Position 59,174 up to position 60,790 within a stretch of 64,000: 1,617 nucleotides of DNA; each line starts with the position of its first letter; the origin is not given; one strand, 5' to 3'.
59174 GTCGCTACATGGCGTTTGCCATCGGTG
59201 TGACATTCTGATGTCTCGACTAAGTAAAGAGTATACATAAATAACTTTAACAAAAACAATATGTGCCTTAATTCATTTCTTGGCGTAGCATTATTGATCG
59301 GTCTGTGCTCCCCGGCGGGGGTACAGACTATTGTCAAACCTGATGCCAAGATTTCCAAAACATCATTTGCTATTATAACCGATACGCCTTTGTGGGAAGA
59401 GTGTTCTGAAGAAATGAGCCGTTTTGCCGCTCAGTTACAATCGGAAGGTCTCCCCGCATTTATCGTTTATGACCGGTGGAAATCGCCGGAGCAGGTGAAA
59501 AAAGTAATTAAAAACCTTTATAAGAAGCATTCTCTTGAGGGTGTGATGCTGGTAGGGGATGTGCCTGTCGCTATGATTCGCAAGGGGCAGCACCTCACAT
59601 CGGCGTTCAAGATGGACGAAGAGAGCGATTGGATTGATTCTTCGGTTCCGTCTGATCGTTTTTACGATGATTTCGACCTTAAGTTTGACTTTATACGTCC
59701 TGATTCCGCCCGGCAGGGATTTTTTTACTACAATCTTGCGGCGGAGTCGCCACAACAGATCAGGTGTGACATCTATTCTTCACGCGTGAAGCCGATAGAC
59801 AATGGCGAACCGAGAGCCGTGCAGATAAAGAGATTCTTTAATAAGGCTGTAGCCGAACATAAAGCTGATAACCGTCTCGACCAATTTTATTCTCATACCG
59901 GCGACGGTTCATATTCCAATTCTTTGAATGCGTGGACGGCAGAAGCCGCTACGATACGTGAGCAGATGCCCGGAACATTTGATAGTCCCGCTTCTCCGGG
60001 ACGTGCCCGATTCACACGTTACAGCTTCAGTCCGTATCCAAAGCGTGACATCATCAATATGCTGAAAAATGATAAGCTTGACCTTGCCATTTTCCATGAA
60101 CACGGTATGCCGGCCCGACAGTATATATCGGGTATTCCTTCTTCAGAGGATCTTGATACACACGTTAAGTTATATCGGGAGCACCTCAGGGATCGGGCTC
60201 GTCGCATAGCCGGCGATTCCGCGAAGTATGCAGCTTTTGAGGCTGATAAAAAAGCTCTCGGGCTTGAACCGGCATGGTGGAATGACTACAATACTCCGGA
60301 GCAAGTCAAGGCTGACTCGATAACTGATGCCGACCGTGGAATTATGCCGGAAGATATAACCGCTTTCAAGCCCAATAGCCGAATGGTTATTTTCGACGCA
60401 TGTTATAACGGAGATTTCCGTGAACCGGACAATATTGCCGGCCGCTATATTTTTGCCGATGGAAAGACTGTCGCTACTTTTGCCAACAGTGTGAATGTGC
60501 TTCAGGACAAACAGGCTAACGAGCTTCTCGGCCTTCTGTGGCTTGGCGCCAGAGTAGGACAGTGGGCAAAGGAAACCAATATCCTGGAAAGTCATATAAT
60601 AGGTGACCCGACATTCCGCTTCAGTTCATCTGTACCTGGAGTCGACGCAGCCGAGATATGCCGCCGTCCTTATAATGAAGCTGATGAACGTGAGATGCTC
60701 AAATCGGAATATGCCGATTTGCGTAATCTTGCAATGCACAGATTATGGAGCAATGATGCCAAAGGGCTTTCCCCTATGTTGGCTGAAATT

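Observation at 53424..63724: Candidate new system: TBDT, DUF4876 lipoprotein, second beta-barrel and two gingipain-like/HEAT proteases in one operon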

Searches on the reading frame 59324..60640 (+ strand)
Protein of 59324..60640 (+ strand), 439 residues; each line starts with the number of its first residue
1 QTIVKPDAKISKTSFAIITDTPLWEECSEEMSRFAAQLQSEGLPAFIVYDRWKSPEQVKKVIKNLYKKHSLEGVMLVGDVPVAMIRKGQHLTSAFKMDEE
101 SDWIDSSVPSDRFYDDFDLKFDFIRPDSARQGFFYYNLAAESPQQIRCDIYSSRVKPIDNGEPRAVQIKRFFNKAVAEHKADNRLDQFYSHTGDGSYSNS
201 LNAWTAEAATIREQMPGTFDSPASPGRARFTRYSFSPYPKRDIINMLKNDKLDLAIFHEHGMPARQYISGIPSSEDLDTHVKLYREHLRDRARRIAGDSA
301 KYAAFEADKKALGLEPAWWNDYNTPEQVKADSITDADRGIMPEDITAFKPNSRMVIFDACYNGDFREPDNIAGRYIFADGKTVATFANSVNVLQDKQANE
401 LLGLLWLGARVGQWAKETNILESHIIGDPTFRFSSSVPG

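Call 50: search_protein_representatives(alignment_id=A4)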
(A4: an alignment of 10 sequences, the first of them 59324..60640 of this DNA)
Query: 10 sequences, 438 profile positions. Proteins with E-value up to 0.001 (for the whole library): 719; up to 1e-10: 472; up to 1e-30: 275. The best 150 are listed.
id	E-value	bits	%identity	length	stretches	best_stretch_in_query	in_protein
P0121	1.9e-298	1005.8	-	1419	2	10-434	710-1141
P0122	1.4e-293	989.7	-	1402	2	8-434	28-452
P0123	3.7e-216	734.6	-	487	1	1-437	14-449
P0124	1.3e-215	732.8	-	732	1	1-436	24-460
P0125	4.4e-175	599.2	-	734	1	1-434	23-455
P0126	9.5e-174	594.9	-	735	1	3-437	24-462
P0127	4.1e-173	592.8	-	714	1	3-437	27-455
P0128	1.8e-172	590.7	-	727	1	10-434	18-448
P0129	4.8e-171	585.9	-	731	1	1-435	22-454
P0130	9.3e-164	561.9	-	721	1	11-437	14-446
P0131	8.0e-163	558.8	-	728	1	1-436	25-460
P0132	7.7e-162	555.6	-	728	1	3-436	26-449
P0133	1.5e-152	525.0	-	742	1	8-436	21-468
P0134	4.7e-152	523.3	-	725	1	12-435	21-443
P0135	3.4e-150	517.2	-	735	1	10-435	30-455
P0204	1.4e-125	436.1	-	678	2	3-269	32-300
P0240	1.0e-112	393.7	-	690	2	9-281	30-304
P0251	7.9e-108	377.6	-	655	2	6-270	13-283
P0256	1.6e-100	353.6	-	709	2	6-271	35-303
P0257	4.0e-99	348.9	-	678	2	13-284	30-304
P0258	1.3e-98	347.3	-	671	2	11-268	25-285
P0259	3.7e-97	342.4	-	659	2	10-272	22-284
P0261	2.0e-95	336.8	-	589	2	14-268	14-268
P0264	1.2e-89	317.7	-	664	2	11-272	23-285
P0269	2.2e-86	307.0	-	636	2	3-262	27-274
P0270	1.2e-84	301.2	-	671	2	4-278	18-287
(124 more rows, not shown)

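Call 51: predict_structure(alignment_id=A3)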
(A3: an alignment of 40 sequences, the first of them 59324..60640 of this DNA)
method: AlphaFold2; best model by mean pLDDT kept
length: 439 residues; sequences in the alignment: 40
mean_pLDDT: 86.3   pTM: 0.87
mean pLDDT of the five models: 86.3, 85.7, 85.4, 83.8, 83.6
residues with pLDDT >= 90: 252; 70-90: 131; 50-70: 40; < 50: 16
segments of 3 or more residues with pLDDT < 50: 90-94, 196-203
pLDDT, mean of each block of 10 residues (from residue 1): 92 97 97 98 97 96 97 97 77 52 80 92 92 91 88 94 96 97 87 59 62 76 64 74 91 86 81 86 93 93 96 95 94 87 92 84 82 93 84 62 90 87 89 81
secondary structure, 60 per line:
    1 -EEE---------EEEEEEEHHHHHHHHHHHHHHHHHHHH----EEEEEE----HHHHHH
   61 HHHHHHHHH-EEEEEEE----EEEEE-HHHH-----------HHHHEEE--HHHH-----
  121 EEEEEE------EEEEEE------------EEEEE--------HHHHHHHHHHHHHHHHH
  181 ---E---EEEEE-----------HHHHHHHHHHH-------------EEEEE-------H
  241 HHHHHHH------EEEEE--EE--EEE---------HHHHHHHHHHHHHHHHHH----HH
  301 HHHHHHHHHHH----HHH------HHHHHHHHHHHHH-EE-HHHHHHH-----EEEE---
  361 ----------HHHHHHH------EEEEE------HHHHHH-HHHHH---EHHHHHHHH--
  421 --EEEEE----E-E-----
elements in order: E2-4 E14-20 H21-40 E45-50 H55-69 E71-77 E82-86 H88-91 H103-106 E107-109 H112-115 E121-126 E133-138 E151-155 H164-180 E188-192 H204-214 E228-232 H240-247 E254-258 E265-267 H277-294 H299-311 H325-337 H342-348 E354-357 H371-377 E384-388 H395-400 H402-406 H411-418 E423-427

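Call 53: fold_search(model_id=the predicted structure, library=pdb)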
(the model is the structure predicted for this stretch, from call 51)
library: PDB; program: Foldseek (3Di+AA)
matches with E <= 10: 1542; with E <= 0.001: 1
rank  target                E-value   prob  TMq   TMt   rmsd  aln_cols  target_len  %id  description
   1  5kc9_C                9.4e-04  0.44  0.16  0.18  18.5       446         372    9  Crystal structure of the amino-terminal domain (ATD) of iGluR Delta-1 (GluD1) (released 2016-07-27)
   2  8jj1_C                1.1e-03  0.84  0.19  0.12  14.0       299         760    8  Cryo-EM structure of GluN1-2A NMDAR in complex with human Fab2G7 in two fab conformation (released 2024-06-05)
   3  3miz_A                1.1e-03  0.82  0.15  0.23  14.7       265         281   11  Crystal structure of a putative transcriptional regulator protein, Lacl family from Rhizobium etli (released 2010-04-21)
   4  9isq_A                1.4e-03  0.60  0.17  0.10  19.6       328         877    8  Apo-state E.coli PatZ (released 2025-06-04)
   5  6dsp_A                1.9e-03  0.84  0.16  0.21  16.3       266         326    9  LsrB from Clostridium saccharobutylicum in complex with AI-2 (released 2019-02-06)
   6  6whw_B                2.3e-03  0.63  0.16  0.10  13.7       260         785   11  GluN1b-GluN2B NMDA receptor in complex with GluN2B antagonist SDZ 220-040, class 1 (released 2020-07-15)
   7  4rxu                  2.3e-03  0.35  0.16  0.20  18.0       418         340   11  Crystal structure of carbohydrate transporter solute binding protein CAUR_1924 from Chloroflexus aurantiacus, Target EFI (released 2014-12-24)
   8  9nt4_C                2.5e-03  0.69  0.13  0.21  14.8       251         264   10  Crystal structure of ecLacI transcription factor ancestor 1 bound to d-fucose (released 2025-06-18)
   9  4wzz                  2.6e-03  0.77  0.15  0.20  15.7       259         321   12  CRYSTAL STRUCTURE OF AN ABC TRANSPORTER SOLUTE BINDING PROTEIN (IPR025997) FROM CLOSTRIDIUM PHYTOFERMENTAS (Cphy_0583, T (released 2014-12-17)
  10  9oor_B                3.1e-03  0.57  0.16  0.10  13.2       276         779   11  Open state Gly/Glu/24S-HC bound hGluN1a-2B NMDAR (released 2025-10-29)
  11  4kq9                  4.2e-03  0.41  0.17  0.23  18.2       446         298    9  Crystal structure of periplasmic ribose ABC transporter from Conexibacter woesei DSM 14684 (released 2013-05-29)
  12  2o20_F                4.5e-03  0.63  0.14  0.22  15.3       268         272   12  Crystal structure of transcription regulator CcpA of Lactococcus lactis (released 2007-03-27)
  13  3jvd_B                4.7e-03  0.72  0.15  0.23  14.4       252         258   13  Crystal structure of putative transcription regulation repressor (LACI family) FROM Corynebacterium glutamicum (released 2009-09-22)
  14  9s3o_B                5.0e-03  0.72  0.15  0.19  15.3       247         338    7  Cerebellar GluA2/4 NTD heterophilic tetramer interface (focused refinement) (released 2025-12-24)
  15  9nt4_E                5.4e-03  0.77  0.15  0.23  15.5       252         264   11  Crystal structure of ecLacI transcription factor ancestor 1 bound to d-fucose (released 2025-06-18)
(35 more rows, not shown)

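Call 54: search_solved_structures(query=A4, max_evalue=10, show_alignments=3)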
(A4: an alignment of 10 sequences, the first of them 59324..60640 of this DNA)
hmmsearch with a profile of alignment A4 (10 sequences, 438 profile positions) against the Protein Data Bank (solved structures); distinct sequences matched with E-value up to 10: 0.

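Call 64: search_protein_families(library=pfam, proteins=[P0256, P0257, P0258, P0259, P0261, P0264, P0269, P0270, P0251, P0240], max_evalue=0.1)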
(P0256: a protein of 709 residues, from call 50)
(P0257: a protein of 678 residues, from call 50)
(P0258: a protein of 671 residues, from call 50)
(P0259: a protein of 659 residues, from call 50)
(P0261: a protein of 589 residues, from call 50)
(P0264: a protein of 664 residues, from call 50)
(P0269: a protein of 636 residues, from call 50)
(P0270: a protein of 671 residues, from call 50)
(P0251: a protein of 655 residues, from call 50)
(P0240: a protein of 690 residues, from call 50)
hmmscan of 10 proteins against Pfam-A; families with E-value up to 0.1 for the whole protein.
P0256 (709 aa): 3 families
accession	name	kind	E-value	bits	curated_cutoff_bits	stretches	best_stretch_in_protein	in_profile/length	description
PF13646.12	HEAT_2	-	6.2e-17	62.1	27.7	3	446-519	2-76/88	HEAT repeats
PF02985.28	HEAT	-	7.4e-09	35.5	23.5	1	636-660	2-25/31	HEAT repeat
PF03130.22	HEAT_PBS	-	0.00097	19.9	20.9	0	522-545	1-24/27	PBS lyase HEAT-like repeat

P0257 (678 aa): 2 families
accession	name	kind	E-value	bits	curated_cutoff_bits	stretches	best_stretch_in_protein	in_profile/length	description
PF13646.12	HEAT_2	-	4.8e-09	36.8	27.7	1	453-538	2-86/88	HEAT repeats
PF01364.23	Peptidase_C25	-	0.0011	18.7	23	1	127-396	103-371/374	Peptidase family C25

P0258 (671 aa): 1 family
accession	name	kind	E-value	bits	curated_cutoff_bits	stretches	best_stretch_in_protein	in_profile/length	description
PF01364.23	Peptidase_C25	-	3.7e-08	33.4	23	1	70-353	46-308/374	Peptidase family C25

P0259 (659 aa): 2 families
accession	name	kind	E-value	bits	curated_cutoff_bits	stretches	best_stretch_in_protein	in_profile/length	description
PF01364.23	Peptidase_C25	-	2.4e-12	47.2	23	1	116-378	99-371/374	Peptidase family C25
PF13646.12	HEAT_2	-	0.0019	18.9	27.7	0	431-488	3-60/88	HEAT repeats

P0261 (589 aa): 4 families
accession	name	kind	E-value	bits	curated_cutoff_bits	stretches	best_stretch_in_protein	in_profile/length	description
PF01364.23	Peptidase_C25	-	6.3e-09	36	23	1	29-364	27-371/374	Peptidase family C25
PF13646.12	HEAT_2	-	7.7e-08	33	27.7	1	428-496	6-73/88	HEAT repeats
PF02985.28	HEAT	-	0.004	17.7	23.5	0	429-449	8-28/31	HEAT repeat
PF12390.13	Se-cys_synth_N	-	0.0098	16.4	22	0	476-497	18-39/40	Selenocysteine synthase N terminal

P0264 (664 aa): 2 families
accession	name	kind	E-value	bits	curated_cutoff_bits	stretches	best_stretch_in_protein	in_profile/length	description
PF13646.12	HEAT_2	-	6.5e-07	30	27.7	1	411-461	11-61/88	HEAT repeats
PF01364.23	Peptidase_C25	-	3.9e-06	26.8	23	1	130-380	97-371/374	Peptidase family C25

P0269 (636 aa): 1 family
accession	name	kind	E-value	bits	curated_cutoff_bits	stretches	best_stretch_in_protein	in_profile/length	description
PF13646.12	HEAT_2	-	2.2e-08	34.7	27.7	1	412-489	2-78/88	HEAT repeats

P0270 (671 aa): 6 families
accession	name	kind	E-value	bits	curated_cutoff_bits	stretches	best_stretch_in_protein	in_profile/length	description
PF13646.12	HEAT_2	-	2.1e-21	76.4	27.7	3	474-535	9-69/88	HEAT repeats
PF02985.28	HEAT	-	7.5e-08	32.4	23.5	0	403-430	2-28/31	HEAT repeat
PF12717.13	Cnd1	-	0.0019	18.7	26.4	0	495-578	57-132/162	non-SMC mitotic condensation complex subunit 1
PF24984.1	HEAT_EF3_GNC1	-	0.0099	16.7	27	0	588-621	55-88/91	Elongation factor 3/GNC1 HEAT repeat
PF01602.26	Adaptin_N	-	0.018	14.1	37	0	501-620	156-252/524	Adaptin N terminal region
PF01347.28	Vitellogenin_N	-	0.018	14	24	0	412-460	506-558/590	Lipoprotein amino terminal region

P0251 (655 aa): 2 families
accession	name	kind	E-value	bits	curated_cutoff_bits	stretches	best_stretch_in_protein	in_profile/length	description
PF13646.12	HEAT_2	-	1.4e-09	38.5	27.7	0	419-508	3-84/88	HEAT repeats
PF03685.18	UPF0147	-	0.085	13.4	23.6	0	522-554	8-40/81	Uncharacterised protein family (UPF0147)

P0240 (690 aa): 2 families
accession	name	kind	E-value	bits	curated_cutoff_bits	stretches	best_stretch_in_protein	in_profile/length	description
PF13646.12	HEAT_2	-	1.9e-11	44.5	27.7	1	457-543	2-86/88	HEAT repeats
PF02985.28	HEAT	-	0.0087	16.7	23.5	0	495-509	8-22/31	HEAT repeat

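Call 91: find_encoding_contigs(protein=P0259, flank=10000, max_places=4)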
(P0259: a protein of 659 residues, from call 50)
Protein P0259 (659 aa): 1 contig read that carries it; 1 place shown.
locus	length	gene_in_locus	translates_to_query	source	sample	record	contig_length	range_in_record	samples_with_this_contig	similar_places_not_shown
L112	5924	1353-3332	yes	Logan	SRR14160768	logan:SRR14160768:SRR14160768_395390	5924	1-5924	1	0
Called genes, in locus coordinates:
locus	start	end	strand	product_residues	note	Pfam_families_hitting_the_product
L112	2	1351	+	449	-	?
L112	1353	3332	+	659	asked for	PF01364:Peptidase_C25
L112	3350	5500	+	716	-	PF13646:HEAT_2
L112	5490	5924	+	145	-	?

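Call 93: search_protein_families(library=pfam, proteins=[L112:2-1351:+, L112:5490-5924:+, L112:3350-5500:+], max_evalue=0.01)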
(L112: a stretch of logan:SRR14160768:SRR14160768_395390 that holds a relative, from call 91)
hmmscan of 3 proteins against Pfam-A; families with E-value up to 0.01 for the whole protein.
L112:2-1351:+ (449 aa): 1 family
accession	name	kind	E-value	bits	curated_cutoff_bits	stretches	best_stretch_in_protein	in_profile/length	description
PF21012.3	DUF6850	-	1.7e-62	212.5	27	1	2-447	39-462/464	Family of unknown function (DUF6850)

L112:5490-5924:+ (145 aa): 0 families

L112:3350-5500:+ (716 aa): 2 families
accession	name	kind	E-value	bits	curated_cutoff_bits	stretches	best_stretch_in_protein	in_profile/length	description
PF13646.12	HEAT_2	-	1.2e-09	38.8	27.7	1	485-571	2-87/88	HEAT repeats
PF01364.23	Peptidase_C25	-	0.005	16.5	23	0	340-399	249-310/374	Peptidase family C25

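Call 94: find_encoding_contigs(protein=P0264, flank=10000, max_places=3)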
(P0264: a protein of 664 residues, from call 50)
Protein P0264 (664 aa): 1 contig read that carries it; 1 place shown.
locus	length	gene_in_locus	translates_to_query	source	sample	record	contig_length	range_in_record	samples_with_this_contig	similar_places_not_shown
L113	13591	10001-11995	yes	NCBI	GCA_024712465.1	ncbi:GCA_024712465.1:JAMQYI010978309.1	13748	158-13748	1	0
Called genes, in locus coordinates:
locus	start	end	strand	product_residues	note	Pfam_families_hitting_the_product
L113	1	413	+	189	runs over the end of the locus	?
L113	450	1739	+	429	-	PF03313:SDH_alpha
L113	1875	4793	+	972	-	PF13620:CarboxypepD_reg, PF13715:CarbopepD_reg_2, PF07715:Plug, PF00593:TonB_dep_Rec_b-barrel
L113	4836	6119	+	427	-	PF16215:DUF4876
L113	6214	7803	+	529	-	PF21012:DUF6850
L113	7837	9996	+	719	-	PF13646:HEAT_2 (faint)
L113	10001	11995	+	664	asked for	PF01364:Peptidase_C25, PF13646:HEAT_2 (faint)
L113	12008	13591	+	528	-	?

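Call 95: find_encoding_contigs(protein=P0258, flank=10000, max_places=3)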
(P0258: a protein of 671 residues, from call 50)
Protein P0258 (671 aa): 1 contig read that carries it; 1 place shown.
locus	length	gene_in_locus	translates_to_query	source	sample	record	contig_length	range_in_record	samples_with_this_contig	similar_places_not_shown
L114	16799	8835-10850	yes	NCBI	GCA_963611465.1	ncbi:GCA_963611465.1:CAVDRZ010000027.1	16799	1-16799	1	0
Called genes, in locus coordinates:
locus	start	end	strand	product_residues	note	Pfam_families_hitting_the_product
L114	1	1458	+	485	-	?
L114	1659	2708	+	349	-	PF07396:Porin_O_P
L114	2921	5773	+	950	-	PF13620:CarboxypepD_reg, PF13715:CarbopepD_reg_2, PF07715:Plug, PF00593:TonB_dep_Rec_b-barrel (weak)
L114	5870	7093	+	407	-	PF16215:DUF4876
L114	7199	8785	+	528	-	PF21012:DUF6850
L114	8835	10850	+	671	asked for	PF01364:Peptidase_C25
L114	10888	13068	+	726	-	PF13646:HEAT_2 (faint)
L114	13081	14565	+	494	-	-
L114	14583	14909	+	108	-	PF14064:HmuY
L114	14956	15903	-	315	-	PF04616:Glyco_hydro_43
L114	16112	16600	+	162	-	-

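Call 96: find_encoding_contigs(protein=P0270, flank=10000, max_places=3)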
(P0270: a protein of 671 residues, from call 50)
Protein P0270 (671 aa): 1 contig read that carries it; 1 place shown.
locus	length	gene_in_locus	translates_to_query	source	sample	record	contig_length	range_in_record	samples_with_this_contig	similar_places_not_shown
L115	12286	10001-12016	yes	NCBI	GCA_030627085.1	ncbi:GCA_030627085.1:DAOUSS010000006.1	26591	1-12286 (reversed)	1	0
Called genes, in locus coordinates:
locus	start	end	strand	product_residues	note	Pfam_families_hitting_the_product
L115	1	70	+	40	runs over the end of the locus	-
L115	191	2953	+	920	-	PF00675:Peptidase_M16, PF05193:Peptidase_M16_C, PF00675:Peptidase_M16 (weak), PF05193:Peptidase_M16_C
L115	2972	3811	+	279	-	PF12801:Fer4_5, PF12838:Fer4_7 (faint), PF13237:Fer4_10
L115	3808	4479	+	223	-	-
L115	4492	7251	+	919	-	PF13620:CarboxypepD_reg, PF13715:CarbopepD_reg_2 (weak), PF07715:Plug, PF00593:TonB_dep_Rec_b-barrel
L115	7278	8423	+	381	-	PF16215:DUF4876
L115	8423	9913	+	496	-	PF21012:DUF6850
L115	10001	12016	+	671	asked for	PF02985:HEAT (faint), PF13646:HEAT_2 (weak)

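Call 97: find_encoding_contigs(protein=P0261, flank=10000, max_places=3)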
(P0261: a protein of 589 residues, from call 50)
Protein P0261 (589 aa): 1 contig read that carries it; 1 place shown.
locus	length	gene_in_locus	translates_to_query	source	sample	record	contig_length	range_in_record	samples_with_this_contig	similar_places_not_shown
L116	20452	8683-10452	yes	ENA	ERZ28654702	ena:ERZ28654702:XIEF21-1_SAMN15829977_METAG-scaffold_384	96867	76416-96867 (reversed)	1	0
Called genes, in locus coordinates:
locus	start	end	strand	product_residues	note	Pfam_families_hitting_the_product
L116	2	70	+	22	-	?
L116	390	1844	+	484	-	PF00939:Na_sulph_symp, PF03600:CitMHS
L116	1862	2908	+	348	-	PF13609:Porin_4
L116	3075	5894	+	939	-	PF13620:CarboxypepD_reg, PF13715:CarbopepD_reg_2, PF07715:Plug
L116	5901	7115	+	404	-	PF16215:DUF4876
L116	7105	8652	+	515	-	PF21012:DUF6850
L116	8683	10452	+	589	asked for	PF01364:Peptidase_C25, PF13646:HEAT_2 (weak)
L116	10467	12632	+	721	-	PF13646:HEAT_2 (weak)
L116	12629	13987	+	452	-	-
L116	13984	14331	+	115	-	PF14064:HmuY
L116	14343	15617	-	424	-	PF06738:ThrE, PF12821:ThrE_2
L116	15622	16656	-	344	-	PF01551:Peptidase_M23, PF01476:LysM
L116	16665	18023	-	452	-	PF02878:PGM_PMM_I, PF02879:PGM_PMM_II, PF02880:PGM_PMM_III, PF00408:PGM_PMM_IV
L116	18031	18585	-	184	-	PF01327:Pep_deformylase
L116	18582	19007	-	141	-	PF03652:RuvX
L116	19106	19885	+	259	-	PF01551:Peptidase_M23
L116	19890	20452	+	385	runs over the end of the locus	PF02670:DXP_reductoisom, PF08436:DXP_redisom_C, PF13288:DXPR_C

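Call 98: find_encoding_contigs(protein=P0257, flank=10000, max_places=3)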
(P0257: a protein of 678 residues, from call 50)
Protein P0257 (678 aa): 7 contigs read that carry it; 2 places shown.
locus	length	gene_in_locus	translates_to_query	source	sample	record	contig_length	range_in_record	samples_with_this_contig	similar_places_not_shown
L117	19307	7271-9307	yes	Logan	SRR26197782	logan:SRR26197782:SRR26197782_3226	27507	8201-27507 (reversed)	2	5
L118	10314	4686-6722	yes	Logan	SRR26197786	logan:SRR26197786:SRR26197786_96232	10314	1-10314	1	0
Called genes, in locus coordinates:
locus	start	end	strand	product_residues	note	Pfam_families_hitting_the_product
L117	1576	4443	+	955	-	PF13620:CarboxypepD_reg, PF13715:CarbopepD_reg_2, PF07715:Plug, PF00593:TonB_dep_Rec_b-barrel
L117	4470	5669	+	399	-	PF16215:DUF4876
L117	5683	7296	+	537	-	PF21012:DUF6850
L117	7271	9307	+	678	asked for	PF13646:HEAT_2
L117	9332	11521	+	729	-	PF13646:HEAT_2 (faint)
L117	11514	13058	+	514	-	-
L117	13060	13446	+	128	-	PF14064:HmuY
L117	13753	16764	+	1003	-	PF13620:CarboxypepD_reg, PF13715:CarbopepD_reg_2, PF07715:Plug, PF00593:TonB_dep_Rec_b-barrel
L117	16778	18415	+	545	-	PF14322:SusD-like_3, PF12771:SusD-like_2 (faint), PF07980:SusD_RagB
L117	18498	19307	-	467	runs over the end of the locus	PF12708:Pect-lyase_RHGA_epim, PF00295:Glyco_hydro_28, PF13229:Beta_helix (faint)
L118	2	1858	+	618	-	?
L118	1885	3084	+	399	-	PF16215:DUF4876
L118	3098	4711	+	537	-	PF21012:DUF6850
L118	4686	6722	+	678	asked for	PF13646:HEAT_2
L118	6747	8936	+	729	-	PF13646:HEAT_2 (faint)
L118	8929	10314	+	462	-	?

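Call 99: find_encoding_contigs(protein=P0269, flank=10000, max_places=3)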
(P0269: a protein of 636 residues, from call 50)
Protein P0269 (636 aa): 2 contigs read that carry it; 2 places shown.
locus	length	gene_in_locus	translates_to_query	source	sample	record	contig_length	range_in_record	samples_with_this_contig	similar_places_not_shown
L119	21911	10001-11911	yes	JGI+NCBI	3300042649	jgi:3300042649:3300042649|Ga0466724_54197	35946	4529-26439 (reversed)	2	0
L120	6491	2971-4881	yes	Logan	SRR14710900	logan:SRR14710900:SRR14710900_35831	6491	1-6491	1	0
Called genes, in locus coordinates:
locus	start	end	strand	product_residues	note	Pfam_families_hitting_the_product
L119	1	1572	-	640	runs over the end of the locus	PF01182:Glucosamine_iso, PF02585:PIG-L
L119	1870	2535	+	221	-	PF00578:AhpC-TSA, PF08534:Redoxin, PF00085:Thioredoxin, PF13905:Thioredoxin_8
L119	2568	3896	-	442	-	PF13481:AAA_25, PF03796:DnaB_C (faint), PF06745:ATPase (weak), PF23442:DUF7125 (weak), PF00004:AAA (weak), PF06745:ATPase (weak), PF13541:ChlI, PF05362:Lon_C (weak), +1 more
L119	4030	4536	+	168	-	PF04542:Sigma70_r2, PF08281:Sigma70_r4_2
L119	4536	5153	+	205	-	-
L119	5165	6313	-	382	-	PF01244:Peptidase_M19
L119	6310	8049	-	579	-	PF00144:Beta-lactamase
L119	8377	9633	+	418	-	PF13742:tRNA_anti_2, PF02601:Exonuc_VII_L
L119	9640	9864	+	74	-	PF02609:Exonuc_VII_S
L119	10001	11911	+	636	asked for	PF13646:HEAT_2 (weak)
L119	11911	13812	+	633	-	-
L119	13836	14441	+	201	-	-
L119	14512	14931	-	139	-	PF08327:AHSA1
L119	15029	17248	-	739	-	PF13646:HEAT_2 (faint)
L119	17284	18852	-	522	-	PF21012:DUF6850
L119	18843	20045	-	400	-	PF16215:DUF4876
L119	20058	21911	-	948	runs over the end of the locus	PF13620:CarboxypepD_reg, PF13715:CarbopepD_reg_2, PF07715:Plug, PF00593:TonB_dep_Rec_b-barrel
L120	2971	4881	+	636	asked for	PF13646:HEAT_2 (weak)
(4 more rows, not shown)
